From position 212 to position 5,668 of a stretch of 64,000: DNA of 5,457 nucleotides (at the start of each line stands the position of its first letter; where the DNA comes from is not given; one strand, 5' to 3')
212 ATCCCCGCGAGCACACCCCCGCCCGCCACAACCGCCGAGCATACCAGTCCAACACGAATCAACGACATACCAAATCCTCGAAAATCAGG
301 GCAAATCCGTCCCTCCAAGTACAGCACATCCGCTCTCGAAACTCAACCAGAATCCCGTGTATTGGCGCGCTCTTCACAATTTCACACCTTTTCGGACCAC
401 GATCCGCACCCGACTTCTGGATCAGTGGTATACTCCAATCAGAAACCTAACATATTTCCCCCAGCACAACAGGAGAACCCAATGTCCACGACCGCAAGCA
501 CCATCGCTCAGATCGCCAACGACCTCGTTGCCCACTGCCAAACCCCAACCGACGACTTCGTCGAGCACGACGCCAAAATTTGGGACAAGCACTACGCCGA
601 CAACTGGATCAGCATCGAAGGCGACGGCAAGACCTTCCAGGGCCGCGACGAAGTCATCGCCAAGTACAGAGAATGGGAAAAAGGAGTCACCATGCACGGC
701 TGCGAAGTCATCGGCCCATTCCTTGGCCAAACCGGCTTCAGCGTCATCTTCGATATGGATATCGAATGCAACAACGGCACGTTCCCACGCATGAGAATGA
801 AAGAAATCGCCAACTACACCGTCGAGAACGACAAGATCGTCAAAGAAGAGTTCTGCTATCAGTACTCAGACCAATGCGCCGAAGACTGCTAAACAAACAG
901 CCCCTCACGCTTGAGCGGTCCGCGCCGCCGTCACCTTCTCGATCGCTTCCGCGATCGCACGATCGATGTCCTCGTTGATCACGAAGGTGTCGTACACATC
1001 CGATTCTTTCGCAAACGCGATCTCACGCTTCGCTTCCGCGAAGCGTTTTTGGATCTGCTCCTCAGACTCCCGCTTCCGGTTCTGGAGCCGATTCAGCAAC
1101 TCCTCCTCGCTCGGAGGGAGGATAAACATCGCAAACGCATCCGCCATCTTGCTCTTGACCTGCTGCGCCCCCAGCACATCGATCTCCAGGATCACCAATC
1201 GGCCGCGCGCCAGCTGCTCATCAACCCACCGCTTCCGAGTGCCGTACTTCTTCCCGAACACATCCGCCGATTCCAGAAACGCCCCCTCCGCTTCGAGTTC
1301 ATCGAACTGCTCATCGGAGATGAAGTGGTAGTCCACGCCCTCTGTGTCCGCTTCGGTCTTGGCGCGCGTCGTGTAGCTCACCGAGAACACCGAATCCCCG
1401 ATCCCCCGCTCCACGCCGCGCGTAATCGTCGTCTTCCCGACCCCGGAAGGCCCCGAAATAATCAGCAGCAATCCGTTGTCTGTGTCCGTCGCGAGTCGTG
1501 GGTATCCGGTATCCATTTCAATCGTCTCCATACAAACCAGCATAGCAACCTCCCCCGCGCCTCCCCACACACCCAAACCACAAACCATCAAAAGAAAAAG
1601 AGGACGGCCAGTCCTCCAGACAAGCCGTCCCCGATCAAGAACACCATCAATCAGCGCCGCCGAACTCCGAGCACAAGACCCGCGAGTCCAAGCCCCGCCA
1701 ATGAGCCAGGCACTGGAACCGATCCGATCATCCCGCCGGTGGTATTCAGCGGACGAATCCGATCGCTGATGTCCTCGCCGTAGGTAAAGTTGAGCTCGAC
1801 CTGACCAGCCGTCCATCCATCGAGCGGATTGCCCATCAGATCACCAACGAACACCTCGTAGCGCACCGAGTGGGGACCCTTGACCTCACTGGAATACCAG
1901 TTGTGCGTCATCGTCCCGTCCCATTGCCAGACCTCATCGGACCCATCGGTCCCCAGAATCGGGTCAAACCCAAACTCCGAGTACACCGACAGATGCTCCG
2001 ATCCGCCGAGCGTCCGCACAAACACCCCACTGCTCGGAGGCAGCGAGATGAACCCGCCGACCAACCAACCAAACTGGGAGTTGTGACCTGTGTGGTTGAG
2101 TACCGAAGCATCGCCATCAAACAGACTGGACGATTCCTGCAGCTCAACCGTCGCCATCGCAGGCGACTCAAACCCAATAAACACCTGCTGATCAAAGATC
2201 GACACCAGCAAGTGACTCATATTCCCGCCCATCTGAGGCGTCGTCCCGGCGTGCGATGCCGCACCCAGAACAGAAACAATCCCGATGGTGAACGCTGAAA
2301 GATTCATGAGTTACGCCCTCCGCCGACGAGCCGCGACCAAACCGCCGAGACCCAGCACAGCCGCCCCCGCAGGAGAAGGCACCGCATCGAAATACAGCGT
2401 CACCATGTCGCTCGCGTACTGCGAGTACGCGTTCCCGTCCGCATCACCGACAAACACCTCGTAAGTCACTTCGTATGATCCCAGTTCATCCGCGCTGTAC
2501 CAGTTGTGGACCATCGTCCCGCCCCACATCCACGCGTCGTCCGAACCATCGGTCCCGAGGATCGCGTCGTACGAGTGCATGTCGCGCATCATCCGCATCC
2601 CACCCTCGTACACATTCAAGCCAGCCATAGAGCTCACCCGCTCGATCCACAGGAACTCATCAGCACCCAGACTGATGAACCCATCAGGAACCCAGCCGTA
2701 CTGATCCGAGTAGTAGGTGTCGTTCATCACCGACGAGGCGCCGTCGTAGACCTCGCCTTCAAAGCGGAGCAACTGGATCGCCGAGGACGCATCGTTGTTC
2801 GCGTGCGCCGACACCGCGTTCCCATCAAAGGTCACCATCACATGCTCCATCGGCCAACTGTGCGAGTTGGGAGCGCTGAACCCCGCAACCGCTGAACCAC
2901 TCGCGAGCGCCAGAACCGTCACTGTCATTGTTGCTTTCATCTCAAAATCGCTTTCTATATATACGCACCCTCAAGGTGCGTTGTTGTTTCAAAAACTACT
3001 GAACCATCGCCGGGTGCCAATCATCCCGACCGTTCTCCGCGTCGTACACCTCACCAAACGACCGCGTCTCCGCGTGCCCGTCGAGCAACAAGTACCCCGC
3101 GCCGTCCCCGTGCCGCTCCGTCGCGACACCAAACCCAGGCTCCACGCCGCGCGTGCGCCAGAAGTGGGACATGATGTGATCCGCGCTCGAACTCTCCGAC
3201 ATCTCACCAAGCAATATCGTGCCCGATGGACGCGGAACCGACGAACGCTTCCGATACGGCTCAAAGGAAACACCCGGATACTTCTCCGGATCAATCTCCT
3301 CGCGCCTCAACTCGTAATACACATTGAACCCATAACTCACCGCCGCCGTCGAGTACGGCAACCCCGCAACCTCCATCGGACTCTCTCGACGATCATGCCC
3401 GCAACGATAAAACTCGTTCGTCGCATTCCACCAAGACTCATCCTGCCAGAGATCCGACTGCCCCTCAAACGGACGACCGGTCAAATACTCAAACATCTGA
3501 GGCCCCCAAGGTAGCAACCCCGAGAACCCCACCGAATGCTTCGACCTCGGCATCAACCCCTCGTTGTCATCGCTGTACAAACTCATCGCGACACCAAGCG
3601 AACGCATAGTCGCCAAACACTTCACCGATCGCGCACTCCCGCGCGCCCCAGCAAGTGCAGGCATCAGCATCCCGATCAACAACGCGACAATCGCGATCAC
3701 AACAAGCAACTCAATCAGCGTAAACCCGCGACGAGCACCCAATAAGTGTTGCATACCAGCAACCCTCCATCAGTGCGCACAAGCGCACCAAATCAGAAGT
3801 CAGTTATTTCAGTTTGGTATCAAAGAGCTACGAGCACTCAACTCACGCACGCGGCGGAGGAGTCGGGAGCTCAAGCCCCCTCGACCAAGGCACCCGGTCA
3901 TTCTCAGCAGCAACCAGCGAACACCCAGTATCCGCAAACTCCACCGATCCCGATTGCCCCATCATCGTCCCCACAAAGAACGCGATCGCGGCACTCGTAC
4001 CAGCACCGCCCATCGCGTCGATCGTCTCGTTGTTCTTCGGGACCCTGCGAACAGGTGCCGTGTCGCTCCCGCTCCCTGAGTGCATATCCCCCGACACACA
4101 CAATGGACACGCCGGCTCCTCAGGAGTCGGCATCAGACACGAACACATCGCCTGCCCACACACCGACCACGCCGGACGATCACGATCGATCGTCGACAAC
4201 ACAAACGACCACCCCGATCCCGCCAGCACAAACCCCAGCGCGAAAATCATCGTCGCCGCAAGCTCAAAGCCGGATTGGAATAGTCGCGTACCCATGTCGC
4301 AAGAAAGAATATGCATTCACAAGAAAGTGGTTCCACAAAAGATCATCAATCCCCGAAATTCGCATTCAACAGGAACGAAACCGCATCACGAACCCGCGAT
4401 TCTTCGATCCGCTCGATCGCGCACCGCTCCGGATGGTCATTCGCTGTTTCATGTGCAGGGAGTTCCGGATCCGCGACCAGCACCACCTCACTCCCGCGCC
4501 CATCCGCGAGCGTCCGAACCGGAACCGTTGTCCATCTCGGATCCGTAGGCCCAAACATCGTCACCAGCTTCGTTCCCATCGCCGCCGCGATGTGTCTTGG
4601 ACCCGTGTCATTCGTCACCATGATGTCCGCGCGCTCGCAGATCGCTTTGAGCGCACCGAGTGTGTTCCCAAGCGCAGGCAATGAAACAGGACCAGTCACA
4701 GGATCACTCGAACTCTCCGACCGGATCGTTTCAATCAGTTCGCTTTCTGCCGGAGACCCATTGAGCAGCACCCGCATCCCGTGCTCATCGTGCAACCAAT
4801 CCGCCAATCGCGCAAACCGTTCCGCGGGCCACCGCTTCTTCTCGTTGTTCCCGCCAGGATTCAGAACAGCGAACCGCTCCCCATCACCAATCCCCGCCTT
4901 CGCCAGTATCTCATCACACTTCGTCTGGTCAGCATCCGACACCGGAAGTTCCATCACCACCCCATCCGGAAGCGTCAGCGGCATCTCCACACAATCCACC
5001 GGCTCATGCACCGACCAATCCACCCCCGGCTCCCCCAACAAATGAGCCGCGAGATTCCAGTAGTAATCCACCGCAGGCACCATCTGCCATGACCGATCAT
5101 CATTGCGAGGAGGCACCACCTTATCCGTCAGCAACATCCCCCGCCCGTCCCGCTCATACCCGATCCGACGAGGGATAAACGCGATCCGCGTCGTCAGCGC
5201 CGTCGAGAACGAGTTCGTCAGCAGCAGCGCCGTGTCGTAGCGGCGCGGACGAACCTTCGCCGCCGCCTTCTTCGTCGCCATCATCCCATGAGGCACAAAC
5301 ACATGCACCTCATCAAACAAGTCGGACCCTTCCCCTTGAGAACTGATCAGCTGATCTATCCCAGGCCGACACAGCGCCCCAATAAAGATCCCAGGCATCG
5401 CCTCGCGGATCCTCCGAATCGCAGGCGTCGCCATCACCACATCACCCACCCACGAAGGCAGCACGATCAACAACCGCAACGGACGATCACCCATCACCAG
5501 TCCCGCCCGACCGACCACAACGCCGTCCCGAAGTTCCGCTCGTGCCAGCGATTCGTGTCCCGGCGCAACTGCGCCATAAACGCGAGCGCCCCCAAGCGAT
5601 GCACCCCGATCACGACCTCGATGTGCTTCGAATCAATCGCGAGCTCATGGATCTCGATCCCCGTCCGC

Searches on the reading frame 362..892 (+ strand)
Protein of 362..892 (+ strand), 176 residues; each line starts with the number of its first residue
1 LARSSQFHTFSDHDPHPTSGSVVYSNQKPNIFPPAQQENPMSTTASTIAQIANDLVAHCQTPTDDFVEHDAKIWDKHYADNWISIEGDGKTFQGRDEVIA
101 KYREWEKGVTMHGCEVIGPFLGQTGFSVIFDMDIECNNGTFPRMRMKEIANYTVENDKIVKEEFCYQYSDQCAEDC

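Call 38: search_protein_families(library=pfam, proteins=[window:362-892:+])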
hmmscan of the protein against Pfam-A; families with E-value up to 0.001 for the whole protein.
window:362-892:+ (176 aa): 1 family
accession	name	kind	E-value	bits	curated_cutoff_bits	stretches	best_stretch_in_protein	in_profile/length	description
PF20409.4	SnoaL_5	-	2.2e-11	44.7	24.1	1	71-166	20-118/118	SnoaL-like domain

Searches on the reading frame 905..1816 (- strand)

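Call 38: search_protein_families(library=pfam, proteins=[window:905-1816:-])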
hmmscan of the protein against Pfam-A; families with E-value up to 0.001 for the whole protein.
window:905-1816:- (303 aa): 3 families
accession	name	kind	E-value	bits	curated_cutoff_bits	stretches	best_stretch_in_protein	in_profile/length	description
PF00625.27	Guanylate_kin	-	1.1e-37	129.9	25.2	1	117-290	4-174/182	Guanylate kinase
PF13238.12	AAA_18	-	1.6e-05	25.8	29.4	1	119-256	2-120/128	AAA domain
PF13671.12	AAA_33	-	2.9e-05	24.8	27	1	117-262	1-133/143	AAA domain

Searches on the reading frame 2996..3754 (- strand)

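Call 38: search_protein_families(library=pfam, proteins=[window:2996-3754:-])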
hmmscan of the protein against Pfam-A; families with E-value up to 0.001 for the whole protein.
window:2996-3754:- (252 aa): 1 family
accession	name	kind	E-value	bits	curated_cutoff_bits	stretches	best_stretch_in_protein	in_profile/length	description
PF07963.17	N_methyl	-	1.3e-07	31.3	21.2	1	8-31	4-27/27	Prokaryotic N-terminal methylation motif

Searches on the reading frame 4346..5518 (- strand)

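Call 38: search_protein_families(library=pfam, proteins=[window:4346-5518:-])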
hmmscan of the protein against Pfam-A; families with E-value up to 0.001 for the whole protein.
window:4346-5518:- (390 aa): 1 family
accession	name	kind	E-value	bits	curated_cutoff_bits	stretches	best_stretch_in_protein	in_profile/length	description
PF01075.23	Glyco_transf_9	-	1.1e-30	107.3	22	1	86-333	5-219/247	Glycosyltransferase family 9 (heptosyltransferase)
